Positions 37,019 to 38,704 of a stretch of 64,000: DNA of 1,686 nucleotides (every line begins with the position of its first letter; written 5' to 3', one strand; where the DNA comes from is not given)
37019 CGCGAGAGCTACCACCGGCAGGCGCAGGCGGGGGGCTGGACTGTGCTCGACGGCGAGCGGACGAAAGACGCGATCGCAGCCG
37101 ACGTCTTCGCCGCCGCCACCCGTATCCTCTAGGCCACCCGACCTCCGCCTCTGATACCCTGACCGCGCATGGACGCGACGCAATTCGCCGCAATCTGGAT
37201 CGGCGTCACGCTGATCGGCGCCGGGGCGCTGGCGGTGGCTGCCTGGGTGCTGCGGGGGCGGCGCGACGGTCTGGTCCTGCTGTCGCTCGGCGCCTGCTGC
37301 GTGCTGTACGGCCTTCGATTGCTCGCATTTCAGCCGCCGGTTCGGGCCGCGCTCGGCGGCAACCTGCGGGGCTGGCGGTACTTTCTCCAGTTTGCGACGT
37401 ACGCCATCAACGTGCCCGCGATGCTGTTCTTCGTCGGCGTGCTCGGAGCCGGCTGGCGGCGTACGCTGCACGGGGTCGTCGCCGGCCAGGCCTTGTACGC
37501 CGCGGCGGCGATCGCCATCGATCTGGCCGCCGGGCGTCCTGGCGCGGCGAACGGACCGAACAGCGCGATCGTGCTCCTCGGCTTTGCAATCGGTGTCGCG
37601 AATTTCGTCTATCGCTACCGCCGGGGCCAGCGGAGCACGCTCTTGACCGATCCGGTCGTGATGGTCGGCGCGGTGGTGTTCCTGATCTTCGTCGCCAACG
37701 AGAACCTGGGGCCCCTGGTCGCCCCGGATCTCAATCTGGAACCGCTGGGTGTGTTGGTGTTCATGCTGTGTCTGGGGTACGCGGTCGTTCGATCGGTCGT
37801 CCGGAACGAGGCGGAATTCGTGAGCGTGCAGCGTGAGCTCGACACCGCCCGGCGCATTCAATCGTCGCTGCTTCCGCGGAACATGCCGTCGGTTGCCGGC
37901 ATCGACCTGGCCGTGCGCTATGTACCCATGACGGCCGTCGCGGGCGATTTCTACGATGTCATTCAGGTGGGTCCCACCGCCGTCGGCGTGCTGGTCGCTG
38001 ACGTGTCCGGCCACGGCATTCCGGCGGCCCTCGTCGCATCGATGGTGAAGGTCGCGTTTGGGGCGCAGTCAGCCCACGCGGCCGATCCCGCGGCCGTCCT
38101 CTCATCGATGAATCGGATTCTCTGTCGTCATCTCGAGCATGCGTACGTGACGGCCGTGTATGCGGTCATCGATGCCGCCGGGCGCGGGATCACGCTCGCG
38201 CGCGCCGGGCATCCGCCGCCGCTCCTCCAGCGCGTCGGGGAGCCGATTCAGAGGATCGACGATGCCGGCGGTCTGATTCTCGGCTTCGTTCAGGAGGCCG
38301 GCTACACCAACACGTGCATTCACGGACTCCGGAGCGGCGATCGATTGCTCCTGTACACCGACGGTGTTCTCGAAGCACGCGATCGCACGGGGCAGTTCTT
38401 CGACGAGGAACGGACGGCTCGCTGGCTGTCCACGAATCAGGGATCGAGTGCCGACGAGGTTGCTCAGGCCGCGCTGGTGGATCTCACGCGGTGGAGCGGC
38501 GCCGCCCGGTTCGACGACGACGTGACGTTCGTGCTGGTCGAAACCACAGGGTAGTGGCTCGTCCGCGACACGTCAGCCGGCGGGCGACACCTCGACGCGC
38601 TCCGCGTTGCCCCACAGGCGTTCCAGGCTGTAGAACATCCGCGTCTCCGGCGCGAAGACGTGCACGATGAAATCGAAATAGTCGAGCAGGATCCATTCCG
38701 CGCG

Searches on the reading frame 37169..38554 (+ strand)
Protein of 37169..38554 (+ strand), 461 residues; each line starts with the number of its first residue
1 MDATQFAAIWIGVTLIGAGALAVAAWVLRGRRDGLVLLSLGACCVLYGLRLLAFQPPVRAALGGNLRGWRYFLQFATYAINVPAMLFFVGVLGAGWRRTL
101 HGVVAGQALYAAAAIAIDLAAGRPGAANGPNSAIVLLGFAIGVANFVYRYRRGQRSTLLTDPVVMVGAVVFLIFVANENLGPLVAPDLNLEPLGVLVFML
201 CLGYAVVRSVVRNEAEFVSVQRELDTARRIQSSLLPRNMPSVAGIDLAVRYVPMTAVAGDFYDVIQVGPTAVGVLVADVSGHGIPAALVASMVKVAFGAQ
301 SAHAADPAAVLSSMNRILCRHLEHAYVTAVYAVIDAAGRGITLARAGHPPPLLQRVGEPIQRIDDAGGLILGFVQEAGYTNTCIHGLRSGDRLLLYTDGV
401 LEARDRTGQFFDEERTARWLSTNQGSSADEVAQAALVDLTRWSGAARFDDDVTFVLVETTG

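Call 3: search_protein_families(library=pfam, proteins=[window:37169-38554:+], max_evalue=0.1)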
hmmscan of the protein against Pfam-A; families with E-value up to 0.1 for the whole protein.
window:37169-38554:+ (461 aa): 1 family
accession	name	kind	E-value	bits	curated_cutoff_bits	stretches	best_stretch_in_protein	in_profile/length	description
PF07228.17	SpoIIE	-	1.4e-48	165.8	25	1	270-459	3-191/192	Stage II sporulation protein E (SpoIIE)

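Call 4: search_protein_families(library=ncbifam, proteins=[window:37169-38554:+], max_evalue=0.1)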
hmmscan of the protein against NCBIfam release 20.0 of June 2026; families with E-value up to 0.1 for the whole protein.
window:37169-38554:+ (461 aa): 3 families
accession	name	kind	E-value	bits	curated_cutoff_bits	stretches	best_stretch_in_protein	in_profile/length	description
NF045505.1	RR_RssB_Pseudo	equivalog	2.6e-15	56.4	700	1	220-403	152-341/394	two-component system response regulator RssB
NF038263.1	prot_phos_SiaA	equivalog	6.2e-13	48.2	700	1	220-455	411-653/658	biofilm regulation protein phosphatase SiaA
TIGR02865.1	spore_II_E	equivalog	0.00011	20.5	490.8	1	256-457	565-761/764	stage II sporulation protein E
